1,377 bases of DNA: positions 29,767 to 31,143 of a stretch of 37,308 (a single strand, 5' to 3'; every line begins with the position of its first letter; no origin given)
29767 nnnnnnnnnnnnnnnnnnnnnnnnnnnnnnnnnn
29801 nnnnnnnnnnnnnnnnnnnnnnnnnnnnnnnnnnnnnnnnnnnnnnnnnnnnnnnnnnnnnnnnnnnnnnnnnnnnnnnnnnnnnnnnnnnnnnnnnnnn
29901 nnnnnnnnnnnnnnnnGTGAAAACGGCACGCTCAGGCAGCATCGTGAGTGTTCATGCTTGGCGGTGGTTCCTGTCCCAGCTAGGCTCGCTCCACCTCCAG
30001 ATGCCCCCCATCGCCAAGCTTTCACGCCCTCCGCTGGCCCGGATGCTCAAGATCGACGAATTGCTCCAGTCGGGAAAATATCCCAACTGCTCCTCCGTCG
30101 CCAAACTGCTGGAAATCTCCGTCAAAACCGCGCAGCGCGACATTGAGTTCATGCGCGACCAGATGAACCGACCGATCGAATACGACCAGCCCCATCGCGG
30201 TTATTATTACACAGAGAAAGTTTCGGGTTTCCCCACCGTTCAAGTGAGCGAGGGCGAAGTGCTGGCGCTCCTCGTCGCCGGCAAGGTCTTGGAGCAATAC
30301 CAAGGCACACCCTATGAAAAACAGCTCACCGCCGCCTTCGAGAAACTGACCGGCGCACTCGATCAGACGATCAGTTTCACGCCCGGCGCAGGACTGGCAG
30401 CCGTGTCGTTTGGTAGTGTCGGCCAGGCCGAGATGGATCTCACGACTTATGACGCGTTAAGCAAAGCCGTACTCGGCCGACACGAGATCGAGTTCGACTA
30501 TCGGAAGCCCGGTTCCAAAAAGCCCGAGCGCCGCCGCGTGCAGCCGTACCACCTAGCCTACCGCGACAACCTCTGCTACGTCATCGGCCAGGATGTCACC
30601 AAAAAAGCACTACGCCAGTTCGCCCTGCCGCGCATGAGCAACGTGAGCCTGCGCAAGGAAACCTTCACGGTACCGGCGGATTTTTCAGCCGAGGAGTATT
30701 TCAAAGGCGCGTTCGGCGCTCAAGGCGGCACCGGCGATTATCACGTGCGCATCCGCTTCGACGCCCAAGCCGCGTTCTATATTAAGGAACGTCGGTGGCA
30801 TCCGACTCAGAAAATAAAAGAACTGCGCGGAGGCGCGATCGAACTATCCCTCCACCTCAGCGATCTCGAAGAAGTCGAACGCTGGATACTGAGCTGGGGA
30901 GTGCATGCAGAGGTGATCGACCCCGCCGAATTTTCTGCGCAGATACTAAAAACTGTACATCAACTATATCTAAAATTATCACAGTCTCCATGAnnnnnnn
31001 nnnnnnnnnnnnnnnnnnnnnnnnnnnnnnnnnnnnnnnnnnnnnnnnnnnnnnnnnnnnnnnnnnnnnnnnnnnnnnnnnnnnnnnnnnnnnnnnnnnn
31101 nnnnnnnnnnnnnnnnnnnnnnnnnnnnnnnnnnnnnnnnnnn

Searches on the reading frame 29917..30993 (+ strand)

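Call 7: search_protein_families(library=padloc, proteins=[window:29917-30993:+], max_evalue=0.01)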
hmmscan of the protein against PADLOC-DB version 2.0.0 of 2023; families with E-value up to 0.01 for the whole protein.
window:29917-30993:+ (358 aa): 3 families
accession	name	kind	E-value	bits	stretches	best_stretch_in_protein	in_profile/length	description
PDLC01457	WYL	-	2.9e-33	113.4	1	41-338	4-228/229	"CAS-I,CAS-II,CAS-III,CAS-IV,CAS-V,CAS-VI; associated_signaling"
PDLC01652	WYL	-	1.1e-31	108.3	1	172-350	14-161/162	"CAS-I,CAS-II,CAS-III,CAS-IV,CAS-V,CAS-VI; associated_signaling"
PDLC01766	Cas3c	-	1.9e-29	100.5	1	41-350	8-312/1009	-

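Call 8: search_protein_families(library=pfam, proteins=[window:29917-30993:+], max_evalue=0.01)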
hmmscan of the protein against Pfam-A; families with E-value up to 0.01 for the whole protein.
window:29917-30993:+ (358 aa): 2 families
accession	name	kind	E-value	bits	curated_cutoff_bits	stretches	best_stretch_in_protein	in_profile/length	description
PF25583.1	WCX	-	1.3e-17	64.4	23.9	1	274-350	2-75/76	WCX domain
PF13280.12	WYL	-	7.6e-16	58.3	21.8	1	177-243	2-68/70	WYL domain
